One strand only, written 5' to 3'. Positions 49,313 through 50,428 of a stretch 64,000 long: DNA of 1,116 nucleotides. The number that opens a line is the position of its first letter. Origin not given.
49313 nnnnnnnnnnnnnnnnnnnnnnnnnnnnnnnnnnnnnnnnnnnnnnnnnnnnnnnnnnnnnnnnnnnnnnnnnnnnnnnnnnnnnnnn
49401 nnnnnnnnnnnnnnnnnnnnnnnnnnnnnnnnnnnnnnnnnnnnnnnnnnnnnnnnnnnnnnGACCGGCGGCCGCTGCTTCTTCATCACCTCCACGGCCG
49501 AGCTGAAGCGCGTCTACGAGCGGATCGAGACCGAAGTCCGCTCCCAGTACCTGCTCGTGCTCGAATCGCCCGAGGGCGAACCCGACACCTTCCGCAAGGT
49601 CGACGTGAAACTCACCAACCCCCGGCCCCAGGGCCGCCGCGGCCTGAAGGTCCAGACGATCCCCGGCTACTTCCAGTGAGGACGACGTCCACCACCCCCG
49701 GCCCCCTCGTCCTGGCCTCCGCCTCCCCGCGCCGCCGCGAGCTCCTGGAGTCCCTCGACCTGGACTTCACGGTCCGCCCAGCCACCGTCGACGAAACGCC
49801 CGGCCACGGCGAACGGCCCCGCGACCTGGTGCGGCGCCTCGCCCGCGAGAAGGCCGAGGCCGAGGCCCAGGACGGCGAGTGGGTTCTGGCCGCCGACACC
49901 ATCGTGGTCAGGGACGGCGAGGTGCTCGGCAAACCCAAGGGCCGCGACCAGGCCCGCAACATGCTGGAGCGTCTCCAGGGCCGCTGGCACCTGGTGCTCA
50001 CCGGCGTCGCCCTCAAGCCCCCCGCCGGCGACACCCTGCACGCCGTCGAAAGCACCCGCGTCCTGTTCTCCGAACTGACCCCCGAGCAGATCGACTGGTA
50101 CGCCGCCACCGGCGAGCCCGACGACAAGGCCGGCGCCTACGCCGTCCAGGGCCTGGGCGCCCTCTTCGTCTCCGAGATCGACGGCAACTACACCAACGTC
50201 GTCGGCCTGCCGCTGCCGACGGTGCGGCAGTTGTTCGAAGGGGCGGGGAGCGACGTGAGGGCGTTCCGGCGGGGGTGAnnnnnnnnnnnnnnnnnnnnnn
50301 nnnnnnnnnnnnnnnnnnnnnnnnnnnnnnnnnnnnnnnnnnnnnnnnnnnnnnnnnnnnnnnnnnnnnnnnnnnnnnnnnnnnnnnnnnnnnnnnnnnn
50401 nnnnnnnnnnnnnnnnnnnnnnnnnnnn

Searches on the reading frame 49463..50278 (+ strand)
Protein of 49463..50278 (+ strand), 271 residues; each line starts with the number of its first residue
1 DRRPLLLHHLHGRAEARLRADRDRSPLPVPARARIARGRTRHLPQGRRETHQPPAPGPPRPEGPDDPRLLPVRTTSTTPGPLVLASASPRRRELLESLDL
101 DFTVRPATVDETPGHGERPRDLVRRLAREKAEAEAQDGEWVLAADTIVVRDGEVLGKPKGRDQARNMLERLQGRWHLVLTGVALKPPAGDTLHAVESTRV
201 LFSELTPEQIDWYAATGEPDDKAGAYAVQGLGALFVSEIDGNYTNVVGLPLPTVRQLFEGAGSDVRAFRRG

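Call 7: search_protein_families(library=pfam, proteins=[window:49463-50278:+], max_evalue=0.001)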
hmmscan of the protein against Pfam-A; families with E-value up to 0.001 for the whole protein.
window:49463-50278:+ (271 aa): 1 family
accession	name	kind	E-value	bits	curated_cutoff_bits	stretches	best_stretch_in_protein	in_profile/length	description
PF02545.19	Maf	-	8e-60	202.2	27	1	81-259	1-185/187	Maf-like protein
